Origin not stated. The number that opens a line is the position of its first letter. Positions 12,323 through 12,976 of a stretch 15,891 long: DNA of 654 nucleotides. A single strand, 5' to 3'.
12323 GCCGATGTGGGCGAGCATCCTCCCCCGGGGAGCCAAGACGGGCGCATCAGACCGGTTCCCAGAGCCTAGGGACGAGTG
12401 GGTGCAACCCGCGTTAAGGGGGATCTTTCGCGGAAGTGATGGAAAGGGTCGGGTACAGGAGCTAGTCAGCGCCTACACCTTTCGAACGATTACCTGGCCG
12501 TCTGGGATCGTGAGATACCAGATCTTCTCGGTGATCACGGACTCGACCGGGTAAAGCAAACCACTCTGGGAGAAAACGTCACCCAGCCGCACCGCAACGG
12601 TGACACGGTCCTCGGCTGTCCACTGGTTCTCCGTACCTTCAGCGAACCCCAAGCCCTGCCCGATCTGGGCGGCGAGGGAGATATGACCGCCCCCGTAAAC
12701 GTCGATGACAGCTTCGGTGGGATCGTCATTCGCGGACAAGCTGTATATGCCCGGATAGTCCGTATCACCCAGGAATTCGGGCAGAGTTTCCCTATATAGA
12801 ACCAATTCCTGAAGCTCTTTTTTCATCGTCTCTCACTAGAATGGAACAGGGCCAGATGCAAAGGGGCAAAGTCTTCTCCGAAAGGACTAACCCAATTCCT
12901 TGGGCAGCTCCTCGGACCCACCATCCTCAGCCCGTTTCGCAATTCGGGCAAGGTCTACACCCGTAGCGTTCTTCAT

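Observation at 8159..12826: Conserved small protein family duplicated in one locus: one copy follows a STAS-domain scaffold gene, the other follows a flotillin scaffold gene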

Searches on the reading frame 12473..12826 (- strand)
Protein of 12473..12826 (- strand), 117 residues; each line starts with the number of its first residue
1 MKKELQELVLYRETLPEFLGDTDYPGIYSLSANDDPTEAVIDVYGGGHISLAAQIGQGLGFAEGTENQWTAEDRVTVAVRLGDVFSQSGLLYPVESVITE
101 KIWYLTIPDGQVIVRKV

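Call 4: search_protein_families(library=pfam, proteins=[window:12473-12826:-], max_evalue=0.01)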
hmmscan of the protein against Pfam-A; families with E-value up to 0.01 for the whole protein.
window:12473-12826:- (117 aa): 0 families

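Call 5: find_homologous_proteins(query=window:12473-12826:-)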
Query window:12473-12826:- (117 aa): 46 proteins with E <= 0.001 among 53 candidates.
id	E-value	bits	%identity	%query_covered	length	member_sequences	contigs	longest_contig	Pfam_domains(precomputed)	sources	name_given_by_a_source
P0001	5.8e-62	224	86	100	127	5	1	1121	-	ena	-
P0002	1.4e-58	213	80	100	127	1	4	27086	-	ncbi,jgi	jgi:hypothetical protein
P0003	2.6e-58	213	78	99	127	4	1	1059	-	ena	-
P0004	9.6e-57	208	80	100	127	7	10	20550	-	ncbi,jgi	jgi:hypothetical protein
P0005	1.7e-56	207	75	99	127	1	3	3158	-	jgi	jgi:hypothetical protein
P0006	2.9e-56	206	77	100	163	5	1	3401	-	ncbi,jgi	jgi:hypothetical protein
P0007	5.8e-56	205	79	99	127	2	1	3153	PF09143.17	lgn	-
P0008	8.2e-56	205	80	100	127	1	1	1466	-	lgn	-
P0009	2.5e-55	203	77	99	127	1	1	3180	-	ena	-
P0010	3.2e-55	203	76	100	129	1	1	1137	PF09143.17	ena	-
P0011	1.6e-54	200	77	100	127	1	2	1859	PF09143.17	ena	-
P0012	2.3e-54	200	77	100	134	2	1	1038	-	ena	-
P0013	8.4e-54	198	74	100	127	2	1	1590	-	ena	-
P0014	2.0e-52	194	74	100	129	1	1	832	-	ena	-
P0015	2.2e-52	194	75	100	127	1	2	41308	PF09143.17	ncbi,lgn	-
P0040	3.7e-32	128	58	95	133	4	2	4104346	-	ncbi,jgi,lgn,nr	ncbi:MAG: hypothetical protein JSU98_01980 [Gemmatimonadales bacterium]|jgi:hypothetical protein|nr:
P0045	1.9e-29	120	53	95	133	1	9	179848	-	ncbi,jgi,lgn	jgi:hypothetical protein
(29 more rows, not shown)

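Call 6: search_protein_families(library=ncbifam, proteins=[window:12473-12826:-], max_evalue=0.1)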
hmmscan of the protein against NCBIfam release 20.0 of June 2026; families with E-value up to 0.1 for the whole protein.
window:12473-12826:- (117 aa): 0 families

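Call 9: find_encoding_contigs(protein=P0040, flank=8000, max_places=3)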
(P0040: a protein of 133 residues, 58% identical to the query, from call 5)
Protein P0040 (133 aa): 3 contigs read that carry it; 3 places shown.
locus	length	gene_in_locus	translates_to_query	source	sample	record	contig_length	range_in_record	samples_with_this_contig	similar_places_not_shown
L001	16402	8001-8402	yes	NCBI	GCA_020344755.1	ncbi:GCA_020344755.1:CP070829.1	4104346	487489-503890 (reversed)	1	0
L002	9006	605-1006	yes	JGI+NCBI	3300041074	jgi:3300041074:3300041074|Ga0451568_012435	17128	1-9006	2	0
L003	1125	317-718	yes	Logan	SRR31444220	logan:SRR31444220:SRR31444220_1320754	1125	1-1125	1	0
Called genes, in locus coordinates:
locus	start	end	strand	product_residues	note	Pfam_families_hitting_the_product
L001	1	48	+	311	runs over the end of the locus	PF00912:Transgly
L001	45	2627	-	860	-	PF00069:Pkinase, PF01636:APH (faint), PF07714:PK_Tyr_Ser-Thr, PF26550:Tricorn_2nd (faint), PF07676:PD40 (faint), PF26549:Tricorn_N (faint)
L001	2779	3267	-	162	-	-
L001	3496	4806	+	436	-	PF00909:Ammonium_transp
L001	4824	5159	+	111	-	PF00543:P-II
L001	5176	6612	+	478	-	PF03951:Gln-synt_N, PF00120:Gln-synt_C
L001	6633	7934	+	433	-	PF01145:Band_7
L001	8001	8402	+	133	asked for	-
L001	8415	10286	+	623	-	PF02743:dCache_1 (weak), PF00672:HAMP, PF01740:STAS, PF13466:STAS_2 (weak)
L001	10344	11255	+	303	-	PF11563:Protoglobin, PF01740:STAS, PF13466:STAS_2 (faint)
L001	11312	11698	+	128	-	PF01740:STAS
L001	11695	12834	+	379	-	PF13581:HATPase_c_2, PF02518:HATPase_c, PF07228:SpoIIE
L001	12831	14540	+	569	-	PF07228:SpoIIE, PF13581:HATPase_c_2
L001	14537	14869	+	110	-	PF01740:STAS, PF13466:STAS_2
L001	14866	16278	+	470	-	PF00520:Ion_trans, PF07885:Ion_trans_2, PF00027:cNMP_binding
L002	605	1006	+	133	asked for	-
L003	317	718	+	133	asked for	-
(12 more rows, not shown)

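Call 10: find_encoding_contigs(protein=P0045, flank=8000, max_places=3)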
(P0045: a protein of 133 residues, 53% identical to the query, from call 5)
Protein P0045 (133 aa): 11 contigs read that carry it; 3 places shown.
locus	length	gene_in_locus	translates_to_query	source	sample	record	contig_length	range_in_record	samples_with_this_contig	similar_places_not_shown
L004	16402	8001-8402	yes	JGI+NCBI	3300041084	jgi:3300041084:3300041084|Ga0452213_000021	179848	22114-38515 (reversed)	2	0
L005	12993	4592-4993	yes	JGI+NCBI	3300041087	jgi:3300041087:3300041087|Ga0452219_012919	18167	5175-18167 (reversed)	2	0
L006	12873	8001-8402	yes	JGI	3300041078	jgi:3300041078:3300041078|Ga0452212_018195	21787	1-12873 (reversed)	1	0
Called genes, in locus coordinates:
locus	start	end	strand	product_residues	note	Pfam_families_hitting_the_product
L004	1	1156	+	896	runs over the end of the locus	PF00069:Pkinase, PF07714:PK_Tyr_Ser-Thr, PF01636:APH (faint), PF07676:PD40 (faint), PF26550:Tricorn_2nd (faint), PF26549:Tricorn_N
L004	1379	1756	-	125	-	-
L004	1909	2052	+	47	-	-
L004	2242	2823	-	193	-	-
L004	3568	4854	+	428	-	PF00909:Ammonium_transp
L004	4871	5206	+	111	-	PF00543:P-II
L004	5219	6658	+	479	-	PF03951:Gln-synt_N, PF00120:Gln-synt_C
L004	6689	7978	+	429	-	PF01145:Band_7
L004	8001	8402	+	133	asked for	-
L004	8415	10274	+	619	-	PF02743:dCache_1, PF00672:HAMP, PF01740:STAS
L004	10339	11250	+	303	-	PF11563:Protoglobin, PF01740:STAS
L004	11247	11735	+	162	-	PF01740:STAS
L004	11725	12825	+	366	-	PF13581:HATPase_c_2, PF02518:HATPase_c, PF07228:SpoIIE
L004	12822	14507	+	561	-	PF07228:SpoIIE, PF13581:HATPase_c_2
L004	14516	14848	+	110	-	PF01740:STAS, PF13466:STAS_2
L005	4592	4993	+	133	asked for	-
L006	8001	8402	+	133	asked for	-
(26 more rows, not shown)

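Call 11: find_encoding_contigs(protein=P0015, flank=8000, max_places=3)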
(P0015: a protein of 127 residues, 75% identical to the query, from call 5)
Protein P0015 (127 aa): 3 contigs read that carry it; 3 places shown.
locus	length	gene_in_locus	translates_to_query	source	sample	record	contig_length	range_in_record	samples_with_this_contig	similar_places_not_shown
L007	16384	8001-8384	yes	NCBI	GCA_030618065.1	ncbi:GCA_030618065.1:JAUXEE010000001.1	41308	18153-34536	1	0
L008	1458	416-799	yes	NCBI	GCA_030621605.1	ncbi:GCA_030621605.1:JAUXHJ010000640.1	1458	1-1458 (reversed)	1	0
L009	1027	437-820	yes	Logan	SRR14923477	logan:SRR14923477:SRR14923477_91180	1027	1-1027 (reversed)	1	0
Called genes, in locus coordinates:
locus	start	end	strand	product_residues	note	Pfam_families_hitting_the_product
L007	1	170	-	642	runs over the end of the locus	PF02743:dCache_1, PF00672:HAMP, PF01740:STAS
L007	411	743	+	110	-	PF03551:PadR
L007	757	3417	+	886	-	PF12704:MacB_PCD, PF02687:FtsX (weak)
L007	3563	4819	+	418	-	PF00909:Ammonium_transp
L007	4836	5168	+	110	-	PF00543:P-II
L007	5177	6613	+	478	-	PF03951:Gln-synt_N, PF00120:Gln-synt_C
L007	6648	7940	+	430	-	PF01145:Band_7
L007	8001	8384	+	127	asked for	PF09143:AvrPphF-ORF-2 (faint)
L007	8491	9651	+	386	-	-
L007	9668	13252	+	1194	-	PF00497:SBP_bac_3, PF02743:dCache_1 (weak), PF00989:PAS, PF08447:PAS_3, PF08448:PAS_4, PF13426:PAS_9, PF07228:SpoIIE, PF13581:HATPase_c_2, +2 more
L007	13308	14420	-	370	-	PF00144:Beta-lactamase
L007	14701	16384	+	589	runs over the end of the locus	PF19313:DUF5916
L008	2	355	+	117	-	?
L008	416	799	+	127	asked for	PF09143:AvrPphF-ORF-2 (faint)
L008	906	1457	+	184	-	?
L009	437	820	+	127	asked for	PF09143:AvrPphF-ORF-2 (faint)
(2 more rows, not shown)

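Call 18: find_encoding_contigs(protein=P0002, flank=10000, max_places=3)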
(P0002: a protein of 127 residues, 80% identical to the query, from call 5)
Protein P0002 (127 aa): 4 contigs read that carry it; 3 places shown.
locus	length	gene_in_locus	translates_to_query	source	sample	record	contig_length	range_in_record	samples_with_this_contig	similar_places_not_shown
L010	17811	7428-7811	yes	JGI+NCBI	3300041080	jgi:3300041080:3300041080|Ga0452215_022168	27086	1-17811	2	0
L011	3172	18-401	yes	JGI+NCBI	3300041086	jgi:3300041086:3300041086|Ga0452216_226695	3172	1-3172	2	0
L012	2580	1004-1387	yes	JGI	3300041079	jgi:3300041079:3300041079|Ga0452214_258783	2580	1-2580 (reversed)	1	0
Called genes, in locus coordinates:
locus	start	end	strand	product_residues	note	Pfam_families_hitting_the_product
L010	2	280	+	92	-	?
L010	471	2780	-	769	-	PF00999:Na_H_Exchanger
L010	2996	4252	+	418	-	PF00909:Ammonium_transp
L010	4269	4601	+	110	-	PF00543:P-II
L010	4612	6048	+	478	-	PF03951:Gln-synt_N, PF00120:Gln-synt_C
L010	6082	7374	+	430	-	PF01145:Band_7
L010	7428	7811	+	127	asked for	-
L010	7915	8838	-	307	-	PF00753:Lactamase_B, PF23023:Anti-Pycsar_Apyc1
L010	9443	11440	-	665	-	PF20091:Abhydrolase_10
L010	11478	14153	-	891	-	-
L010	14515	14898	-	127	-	PF12728:HTH_17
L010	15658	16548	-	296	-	-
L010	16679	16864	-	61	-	-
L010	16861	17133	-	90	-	-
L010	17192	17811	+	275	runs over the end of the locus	PF13737:DDE_Tnp_1_5, PF01609:DDE_Tnp_1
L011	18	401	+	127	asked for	-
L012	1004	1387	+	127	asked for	-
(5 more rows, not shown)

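Call 19: find_encoding_contigs(protein=P0004, flank=10000, max_places=4)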
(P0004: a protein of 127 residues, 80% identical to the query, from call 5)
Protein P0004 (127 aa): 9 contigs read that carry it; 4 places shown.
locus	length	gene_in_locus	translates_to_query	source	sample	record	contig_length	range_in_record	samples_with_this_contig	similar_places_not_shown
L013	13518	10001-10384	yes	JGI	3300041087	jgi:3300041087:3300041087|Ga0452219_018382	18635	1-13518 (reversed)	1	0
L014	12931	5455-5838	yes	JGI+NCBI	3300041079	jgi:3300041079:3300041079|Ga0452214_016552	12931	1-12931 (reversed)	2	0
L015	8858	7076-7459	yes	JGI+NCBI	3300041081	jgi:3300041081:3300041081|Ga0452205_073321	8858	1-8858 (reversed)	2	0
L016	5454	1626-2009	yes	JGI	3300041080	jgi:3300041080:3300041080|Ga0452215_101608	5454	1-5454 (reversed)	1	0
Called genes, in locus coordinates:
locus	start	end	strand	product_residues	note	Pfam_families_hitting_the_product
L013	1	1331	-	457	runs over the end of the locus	PF00520:Ion_trans, PF07885:Ion_trans_2, PF00027:cNMP_binding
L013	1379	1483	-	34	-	-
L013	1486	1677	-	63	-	PF01740:STAS (weak), PF13466:STAS_2 (weak)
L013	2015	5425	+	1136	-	PF00989:PAS, PF08448:PAS_4, PF13426:PAS_9, PF00989:PAS, PF08447:PAS_3, PF08448:PAS_4, PF13426:PAS_9, PF00989:PAS, +8 more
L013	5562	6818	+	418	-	PF00909:Ammonium_transp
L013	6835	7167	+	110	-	PF00543:P-II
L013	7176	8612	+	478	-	PF03951:Gln-synt_N, PF00120:Gln-synt_C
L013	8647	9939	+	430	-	PF01145:Band_7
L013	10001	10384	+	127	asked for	-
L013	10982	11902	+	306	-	PF25539:Bestrophin_2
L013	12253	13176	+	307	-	PF00753:Lactamase_B, PF23023:Anti-Pycsar_Apyc1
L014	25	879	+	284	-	PF07228:SpoIIE, PF13581:HATPase_c_2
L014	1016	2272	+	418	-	PF00909:Ammonium_transp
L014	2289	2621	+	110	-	PF00543:P-II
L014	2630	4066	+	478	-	PF03951:Gln-synt_N, PF00120:Gln-synt_C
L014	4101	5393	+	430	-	PF01145:Band_7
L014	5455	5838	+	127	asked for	-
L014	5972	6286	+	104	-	-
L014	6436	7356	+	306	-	PF25539:Bestrophin_2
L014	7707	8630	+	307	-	PF00753:Lactamase_B, PF23023:Anti-Pycsar_Apyc1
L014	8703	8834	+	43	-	-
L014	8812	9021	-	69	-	-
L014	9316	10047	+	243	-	PF19578:DUF6090 (weak)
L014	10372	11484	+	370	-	-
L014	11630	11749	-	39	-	-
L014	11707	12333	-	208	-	-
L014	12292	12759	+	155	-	PF00665:rve (weak)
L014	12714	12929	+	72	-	?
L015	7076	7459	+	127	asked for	-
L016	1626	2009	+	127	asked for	-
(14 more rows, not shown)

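Call 20: find_encoding_contigs(protein=P0006, flank=10000, max_places=3)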
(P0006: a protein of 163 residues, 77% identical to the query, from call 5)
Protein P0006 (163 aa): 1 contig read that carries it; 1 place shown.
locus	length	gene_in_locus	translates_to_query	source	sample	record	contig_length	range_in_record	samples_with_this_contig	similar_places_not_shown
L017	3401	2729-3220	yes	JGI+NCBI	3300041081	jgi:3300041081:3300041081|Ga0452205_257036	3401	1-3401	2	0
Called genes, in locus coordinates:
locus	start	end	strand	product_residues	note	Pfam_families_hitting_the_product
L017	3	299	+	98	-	?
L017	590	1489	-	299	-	PF00753:Lactamase_B, PF23023:Anti-Pycsar_Apyc1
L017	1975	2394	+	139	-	PF08448:PAS_4, PF13426:PAS_9 (weak)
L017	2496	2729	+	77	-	PF01740:STAS (faint)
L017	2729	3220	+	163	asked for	-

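Call 38: search_protein_families(library=pfam, proteins=[L014:5972-6286:+], max_evalue=0.001)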
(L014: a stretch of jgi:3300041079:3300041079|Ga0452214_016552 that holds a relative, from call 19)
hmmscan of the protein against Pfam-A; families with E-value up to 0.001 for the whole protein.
L014:5972-6286:+ (104 aa): 0 families

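Call 47: find_encoding_contigs(protein=P0005, flank=5000, max_places=3)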
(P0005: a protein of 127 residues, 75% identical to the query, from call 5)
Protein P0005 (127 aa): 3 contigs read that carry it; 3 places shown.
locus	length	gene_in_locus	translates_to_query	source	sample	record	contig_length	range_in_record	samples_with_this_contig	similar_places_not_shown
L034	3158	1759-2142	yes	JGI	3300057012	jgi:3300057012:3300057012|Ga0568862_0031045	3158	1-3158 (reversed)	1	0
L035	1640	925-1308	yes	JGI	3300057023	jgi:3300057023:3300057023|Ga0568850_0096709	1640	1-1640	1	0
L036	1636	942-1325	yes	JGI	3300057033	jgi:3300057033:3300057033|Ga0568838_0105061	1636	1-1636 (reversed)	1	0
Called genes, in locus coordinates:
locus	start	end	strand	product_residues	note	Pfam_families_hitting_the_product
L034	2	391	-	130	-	?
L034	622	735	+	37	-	-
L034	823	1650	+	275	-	PF08448:PAS_4, PF13426:PAS_9 (weak), PF01740:STAS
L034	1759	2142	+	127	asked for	-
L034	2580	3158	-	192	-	?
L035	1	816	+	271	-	?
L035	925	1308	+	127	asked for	-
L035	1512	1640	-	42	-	?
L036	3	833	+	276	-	?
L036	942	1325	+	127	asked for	-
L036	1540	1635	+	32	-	?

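Call 48: find_encoding_contigs(protein=P0009, flank=5000, max_places=2)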
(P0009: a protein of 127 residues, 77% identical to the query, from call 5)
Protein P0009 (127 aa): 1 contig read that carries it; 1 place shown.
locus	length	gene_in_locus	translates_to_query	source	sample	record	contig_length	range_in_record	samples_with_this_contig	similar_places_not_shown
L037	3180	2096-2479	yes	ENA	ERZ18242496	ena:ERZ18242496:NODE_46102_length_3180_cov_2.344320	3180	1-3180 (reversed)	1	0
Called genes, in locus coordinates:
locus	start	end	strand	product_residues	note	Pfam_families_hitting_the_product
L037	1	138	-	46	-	?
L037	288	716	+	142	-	PF00120:Gln-synt_C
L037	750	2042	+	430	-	PF01145:Band_7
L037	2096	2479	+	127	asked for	-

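Call 66: search_protein_families(library=padloc, proteins=[window:12473-12826:-], max_evalue=0.01)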
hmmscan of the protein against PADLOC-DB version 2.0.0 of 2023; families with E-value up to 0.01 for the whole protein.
window:12473-12826:- (117 aa): 0 families

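Call 90: predict_structure(alignment_id=A1)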
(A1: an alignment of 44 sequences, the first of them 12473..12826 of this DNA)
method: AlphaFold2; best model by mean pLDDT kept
length: 117 residues; sequences in the alignment: 44
mean_pLDDT: 84.6   pTM: 0.77
mean pLDDT of the five models: 84.6, 83.6, 80.3, 79.6, 78.6
residues with pLDDT >= 90: 60; 70-90: 40; 50-70: 17; < 50: 0
segments of 3 or more residues with pLDDT < 50: none
pLDDT, mean of each block of 10 residues (from residue 1): 82 93 94 74 65 83 83 93 93 74 89 95
secondary structure, 60 per line:
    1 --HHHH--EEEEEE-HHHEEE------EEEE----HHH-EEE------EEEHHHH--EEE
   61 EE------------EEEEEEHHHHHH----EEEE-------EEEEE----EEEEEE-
elements in order: H3-6 E9-14 E19-21 E28-31 E40-42 E49-51 H52-55 E58-62 E75-80 H81-86 E91-94 E102-106 E111-116
